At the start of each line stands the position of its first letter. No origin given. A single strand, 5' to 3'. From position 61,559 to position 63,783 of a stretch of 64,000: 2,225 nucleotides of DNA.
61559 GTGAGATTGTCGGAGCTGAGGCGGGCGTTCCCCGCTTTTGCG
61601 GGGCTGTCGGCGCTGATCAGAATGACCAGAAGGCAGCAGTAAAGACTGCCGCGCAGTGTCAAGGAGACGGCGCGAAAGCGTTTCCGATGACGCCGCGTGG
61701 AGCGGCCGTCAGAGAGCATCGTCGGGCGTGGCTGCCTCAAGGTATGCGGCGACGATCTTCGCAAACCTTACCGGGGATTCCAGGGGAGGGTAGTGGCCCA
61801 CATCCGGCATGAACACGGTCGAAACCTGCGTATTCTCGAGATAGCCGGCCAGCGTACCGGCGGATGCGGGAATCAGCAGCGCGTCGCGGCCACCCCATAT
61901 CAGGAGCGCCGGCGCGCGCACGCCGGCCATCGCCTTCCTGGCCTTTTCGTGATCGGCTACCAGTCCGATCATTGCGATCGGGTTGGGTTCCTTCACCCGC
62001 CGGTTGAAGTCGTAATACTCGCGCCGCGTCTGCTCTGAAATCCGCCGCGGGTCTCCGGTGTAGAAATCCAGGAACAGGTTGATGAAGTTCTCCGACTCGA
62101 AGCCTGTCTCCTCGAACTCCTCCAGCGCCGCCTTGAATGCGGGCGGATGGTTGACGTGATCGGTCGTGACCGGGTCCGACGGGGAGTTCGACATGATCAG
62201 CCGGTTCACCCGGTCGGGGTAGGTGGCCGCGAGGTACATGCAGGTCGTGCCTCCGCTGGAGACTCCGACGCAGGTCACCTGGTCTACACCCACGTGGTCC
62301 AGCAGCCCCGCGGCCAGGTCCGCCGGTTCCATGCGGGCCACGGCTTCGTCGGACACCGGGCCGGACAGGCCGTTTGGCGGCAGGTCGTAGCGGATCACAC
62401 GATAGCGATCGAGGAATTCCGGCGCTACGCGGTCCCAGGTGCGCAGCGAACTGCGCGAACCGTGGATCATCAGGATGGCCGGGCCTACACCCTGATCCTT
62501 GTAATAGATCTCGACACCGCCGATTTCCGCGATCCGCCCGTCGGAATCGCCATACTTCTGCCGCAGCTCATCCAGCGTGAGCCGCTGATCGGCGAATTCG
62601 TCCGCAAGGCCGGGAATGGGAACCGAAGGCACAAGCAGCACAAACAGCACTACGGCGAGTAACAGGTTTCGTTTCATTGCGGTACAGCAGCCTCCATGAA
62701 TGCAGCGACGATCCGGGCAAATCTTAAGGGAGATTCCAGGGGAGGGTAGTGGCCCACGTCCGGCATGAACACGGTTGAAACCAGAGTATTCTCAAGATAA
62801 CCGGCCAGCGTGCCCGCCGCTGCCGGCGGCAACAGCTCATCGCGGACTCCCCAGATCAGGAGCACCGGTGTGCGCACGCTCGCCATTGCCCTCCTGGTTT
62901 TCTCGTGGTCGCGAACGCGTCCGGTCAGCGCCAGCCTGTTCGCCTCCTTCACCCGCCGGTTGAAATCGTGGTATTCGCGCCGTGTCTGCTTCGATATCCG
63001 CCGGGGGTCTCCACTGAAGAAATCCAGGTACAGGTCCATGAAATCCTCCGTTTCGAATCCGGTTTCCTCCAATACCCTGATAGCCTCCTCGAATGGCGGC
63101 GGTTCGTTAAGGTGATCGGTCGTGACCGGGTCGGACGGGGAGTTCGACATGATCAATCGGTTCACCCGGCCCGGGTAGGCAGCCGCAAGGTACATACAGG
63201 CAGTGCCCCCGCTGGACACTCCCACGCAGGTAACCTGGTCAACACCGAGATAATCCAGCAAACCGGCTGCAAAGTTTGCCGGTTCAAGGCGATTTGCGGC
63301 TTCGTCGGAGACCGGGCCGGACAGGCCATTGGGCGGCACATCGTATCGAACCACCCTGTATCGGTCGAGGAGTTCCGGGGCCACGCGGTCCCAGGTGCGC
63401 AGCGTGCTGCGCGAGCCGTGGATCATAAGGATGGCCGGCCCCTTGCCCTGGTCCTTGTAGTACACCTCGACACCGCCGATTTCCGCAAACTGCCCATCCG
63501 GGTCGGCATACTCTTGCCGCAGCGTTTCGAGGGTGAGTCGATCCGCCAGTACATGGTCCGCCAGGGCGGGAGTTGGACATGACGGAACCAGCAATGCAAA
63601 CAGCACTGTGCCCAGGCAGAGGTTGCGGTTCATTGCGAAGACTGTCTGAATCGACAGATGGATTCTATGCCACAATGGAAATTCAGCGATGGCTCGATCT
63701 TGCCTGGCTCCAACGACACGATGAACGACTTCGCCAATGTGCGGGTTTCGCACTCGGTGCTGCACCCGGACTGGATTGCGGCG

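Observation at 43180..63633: ~20-kb TonB-dependent catabolic island without glycoside hydrolases: secreted alpha/beta hydrolases, Amidohydro_2, a beta-propeller-cytochrome c and a dioxygenase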

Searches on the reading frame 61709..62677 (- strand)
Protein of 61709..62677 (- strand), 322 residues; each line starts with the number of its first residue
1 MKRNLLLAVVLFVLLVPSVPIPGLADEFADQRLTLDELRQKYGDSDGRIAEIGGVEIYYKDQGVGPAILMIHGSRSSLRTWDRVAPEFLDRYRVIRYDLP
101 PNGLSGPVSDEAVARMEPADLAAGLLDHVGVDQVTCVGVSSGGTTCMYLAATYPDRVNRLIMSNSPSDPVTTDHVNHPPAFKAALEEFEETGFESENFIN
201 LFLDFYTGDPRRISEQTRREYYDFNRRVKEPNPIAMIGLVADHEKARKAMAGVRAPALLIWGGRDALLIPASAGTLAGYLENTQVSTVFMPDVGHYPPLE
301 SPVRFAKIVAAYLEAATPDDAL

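Call 5: search_protein_families(library=pfam, proteins=[window:61709-62677:-], max_evalue=0.01)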
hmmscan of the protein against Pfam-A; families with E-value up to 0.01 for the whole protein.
window:61709-62677:- (322 aa): 3 families
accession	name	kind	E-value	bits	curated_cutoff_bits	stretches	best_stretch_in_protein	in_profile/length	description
PF00561.26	Abhydrolase_1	-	1.1e-22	81.3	25.8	1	66-302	1-245/245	alpha/beta hydrolase fold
PF12697.13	Abhydrolase_6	-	1.7e-15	58.8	26.3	1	68-307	1-216/217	Alpha/beta hydrolase family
PF12146.15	Hydrolase_4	-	7.9e-07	29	27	1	68-296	7-233/239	Serine aminopeptidase, S33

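Call 7: search_protein_families(library=ncbifam, proteins=[window:61709-62677:-], max_evalue=0.001)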
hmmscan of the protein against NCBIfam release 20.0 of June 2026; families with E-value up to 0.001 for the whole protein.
window:61709-62677:- (322 aa): 33 families (the best 25 are shown)
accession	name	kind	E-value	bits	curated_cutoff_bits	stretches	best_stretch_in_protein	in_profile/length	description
NF051488.1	bifunc_PcaDC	exception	1.8e-23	83.3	390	1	65-317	12-254/375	bifunctional 3-oxoadipate enol-lactonase/4-carboxymuconolactone decarboxylase PcaDC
TIGR02427.1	protocat_pcaD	equivalog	1.9e-21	76.6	255.85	1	58-313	3-250/251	3-oxoadipate enol-lactonase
NF011457.0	PRK14875.1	equivalog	8.2e-20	71.1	307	2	37-161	102-227/372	acetoin dehydrogenase dihydrolipoyllysine-residue acetyltransferase subunit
NF051487.1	bifunc_PcaCD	exception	7.8e-18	64.7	430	1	67-314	174-412/413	bifunctional 4-carboxymuconolactone decarboxylase/3-oxoadipate enol-lactonase PcaCD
NF045632.1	hydroxlase_HsaD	equivalog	2.7e-17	62.7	400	1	44-314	11-289/290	4,5:9,10-diseco-3-hydroxy-5,9,17-trioxoandrosta-1(10),2-diene-4-oate hydrolase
TIGR01738.1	bioH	equivalog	1.7e-16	60.6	206.95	1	66-310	5-242/245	pimeloyl-ACP methyl ester esterase BioH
NF050089.1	i_nPHAscl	equivalog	3.5e-16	59.1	300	1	56-186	8-141/288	intracellular short-chain-length polyhydroxyalkanoate depolymerase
NF002938.0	PRK03592.1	equivalog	9.6e-15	54.7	241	1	48-203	13-171/298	haloalkane dehalogenase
TIGR03695.1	menH_SHCHC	equivalog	2e-13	50.4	208.55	1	66-165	3-104/252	2-succinyl-6-hydroxy-2,4-cyclohexadiene-1-carboxylate synthase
TIGR03343.1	biphenyl_bphD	equivalog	6.3e-13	48.6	462.15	1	55-313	20-280/282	2-hydroxy-6-oxo-6-phenylhexa-2,4-dienoate hydrolase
TIGR03056.1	bchO_mg_che_rel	equivalog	9.9e-12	44.4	172.55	1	48-157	9-120/278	alpha/beta fold hydrolase BchO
NF052610.1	macro_16_ester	equivalog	2.7e-11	43.3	420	1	48-285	4-254/281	alpha/beta fold macrolide esterase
NF002873.0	PRK03204.1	equivalog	3.5e-11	42.9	466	1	56-169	25-138/286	haloalkane dehalogenase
NF053693.1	esterase_mleCBF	exception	2.1e-10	40.5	564.5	1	64-165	22-127/279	CBF family alpha/beta fold macrolide esterase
NF058673.1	LipAdnlyCyLipJMY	equivalog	4e-10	39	800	1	50-272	13-242/449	bifunctional lipase/adenylate cyclase LipJ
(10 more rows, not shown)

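Call 37: search_solved_structures(query=window:61709-62677:-, max_evalue=1e-10)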
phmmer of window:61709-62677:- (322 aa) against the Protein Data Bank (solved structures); distinct sequences matched with E-value up to 1e-10: 32.
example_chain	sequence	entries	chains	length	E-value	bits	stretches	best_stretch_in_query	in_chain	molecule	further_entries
4uhc_A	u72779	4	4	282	1.9e-18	69.9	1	51-314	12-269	ESTERASE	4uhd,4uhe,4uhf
4uhh_A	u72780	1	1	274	1.9e-18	69.9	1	51-313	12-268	ESTERASE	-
8ckp_D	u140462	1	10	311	5e-16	62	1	61-314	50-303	Alpha/beta fold hydrolase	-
4q3l_A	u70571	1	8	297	1.8e-15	60.2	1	57-165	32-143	MGS-M2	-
8ooh_A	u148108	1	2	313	8.7e-15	57.9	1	61-315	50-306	Alpha/beta fold hydrolase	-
6i8w_A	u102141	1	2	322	3.3e-14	56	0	50-163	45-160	Alpha/beta fold hydrolase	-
3fob_A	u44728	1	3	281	3.5e-13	52.6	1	54-276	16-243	Bromoperoxidase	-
8v16_C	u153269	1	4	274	8.3e-13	51.4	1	49-187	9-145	Esterase 1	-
6eb3_A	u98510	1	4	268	1.1e-12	51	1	50-187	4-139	Est1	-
7dq9_A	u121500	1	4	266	1.7e-12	50.4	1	66-311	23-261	Predicted hydrolases or acyltransferases (Alpha/beta hydrolase superfamily)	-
2og1_A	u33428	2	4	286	3.3e-12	49.4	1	55-313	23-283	2-hydroxy-6-oxo-6-phenylhexa-2,4-dienoate hydrolase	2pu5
2rht_A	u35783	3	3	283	8.5e-12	48.1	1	55-313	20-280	2-hydroxy-6-oxo-6-phenylhexa-2,4-dienoate hydrolase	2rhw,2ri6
2puh_A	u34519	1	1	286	8.7e-12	48.1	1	55-313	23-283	2-hydroxy-6-oxo-6-phenylhexa-2,4-dienoate hydrolase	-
8hgv_A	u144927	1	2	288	1e-11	47.9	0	51-313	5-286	Monoethylhexylphthalate hydrolase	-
4jnc_A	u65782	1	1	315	1.3e-11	47.5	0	53-172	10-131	Bifunctional epoxide hydrolase 2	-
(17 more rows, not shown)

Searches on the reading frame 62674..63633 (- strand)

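Call 5: search_protein_families(library=pfam, proteins=[window:62674-63633:-], max_evalue=0.01)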
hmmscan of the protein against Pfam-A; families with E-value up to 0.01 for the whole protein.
window:62674-63633:- (319 aa): 3 families
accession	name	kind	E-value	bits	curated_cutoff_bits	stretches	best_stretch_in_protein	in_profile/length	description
PF00561.26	Abhydrolase_1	-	4.6e-21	76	25.8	1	66-302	1-245/245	alpha/beta hydrolase fold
PF12697.13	Abhydrolase_6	-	4.1e-15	57.5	26.3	1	68-307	1-216/217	Alpha/beta hydrolase family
PF12146.15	Hydrolase_4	-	2.2e-06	27.6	27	1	69-296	8-233/239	Serine aminopeptidase, S33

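Call 7: search_protein_families(library=ncbifam, proteins=[window:62674-63633:-], max_evalue=0.001)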
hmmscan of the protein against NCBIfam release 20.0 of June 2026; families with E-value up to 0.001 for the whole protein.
window:62674-63633:- (319 aa): 31 families (the best 25 are shown)
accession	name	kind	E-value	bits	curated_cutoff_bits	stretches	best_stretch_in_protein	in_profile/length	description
NF051488.1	bifunc_PcaDC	exception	8.5e-25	87.7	390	1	63-315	8-252/375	bifunctional 3-oxoadipate enol-lactonase/4-carboxymuconolactone decarboxylase PcaDC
NF011457.0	PRK14875.1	equivalog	1.9e-23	83.1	307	2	30-161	95-227/372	acetoin dehydrogenase dihydrolipoyllysine-residue acetyltransferase subunit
TIGR02427.1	protocat_pcaD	equivalog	1e-22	80.7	255.85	1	58-313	3-250/251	3-oxoadipate enol-lactonase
NF051487.1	bifunc_PcaCD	exception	4.1e-19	69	430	1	62-314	167-412/413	bifunctional 4-carboxymuconolactone decarboxylase/3-oxoadipate enol-lactonase PcaCD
NF045632.1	hydroxlase_HsaD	equivalog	8.5e-16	57.7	400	1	46-314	13-289/290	4,5:9,10-diseco-3-hydroxy-5,9,17-trioxoandrosta-1(10),2-diene-4-oate hydrolase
NF050089.1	i_nPHAscl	equivalog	3.9e-15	55.7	300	1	57-167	9-119/288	intracellular short-chain-length polyhydroxyalkanoate depolymerase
NF002938.0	PRK03592.1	equivalog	1.6e-13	50.6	241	1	47-187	12-149/298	haloalkane dehalogenase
TIGR03056.1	bchO_mg_che_rel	equivalog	1.7e-13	50.2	172.55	1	49-156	10-119/278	alpha/beta fold hydrolase BchO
TIGR03343.1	biphenyl_bphD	equivalog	1.8e-13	50.4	462.15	1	55-313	20-280/282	2-hydroxy-6-oxo-6-phenylhexa-2,4-dienoate hydrolase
NF004514.1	PRK05855.1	equivalog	3.3e-13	49.1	455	1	57-117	14-74/578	SDR family oxidoreductase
TIGR01738.1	bioH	equivalog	4.4e-13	49.4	206.95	1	64-312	2-244/245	pimeloyl-ACP methyl ester esterase BioH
TIGR03695.1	menH_SHCHC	equivalog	2.1e-12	47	208.55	1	65-165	2-104/252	2-succinyl-6-hydroxy-2,4-cyclohexadiene-1-carboxylate synthase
NF052610.1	macro_16_ester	equivalog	1.3e-11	44.3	420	1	50-185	6-145/281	alpha/beta fold macrolide esterase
NF053693.1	esterase_mleCBF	exception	1.6e-10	40.8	564.5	1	63-183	21-142/279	CBF family alpha/beta fold macrolide esterase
NF002873.0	PRK03204.1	equivalog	1.9e-10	40.6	466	1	56-169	25-138/286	haloalkane dehalogenase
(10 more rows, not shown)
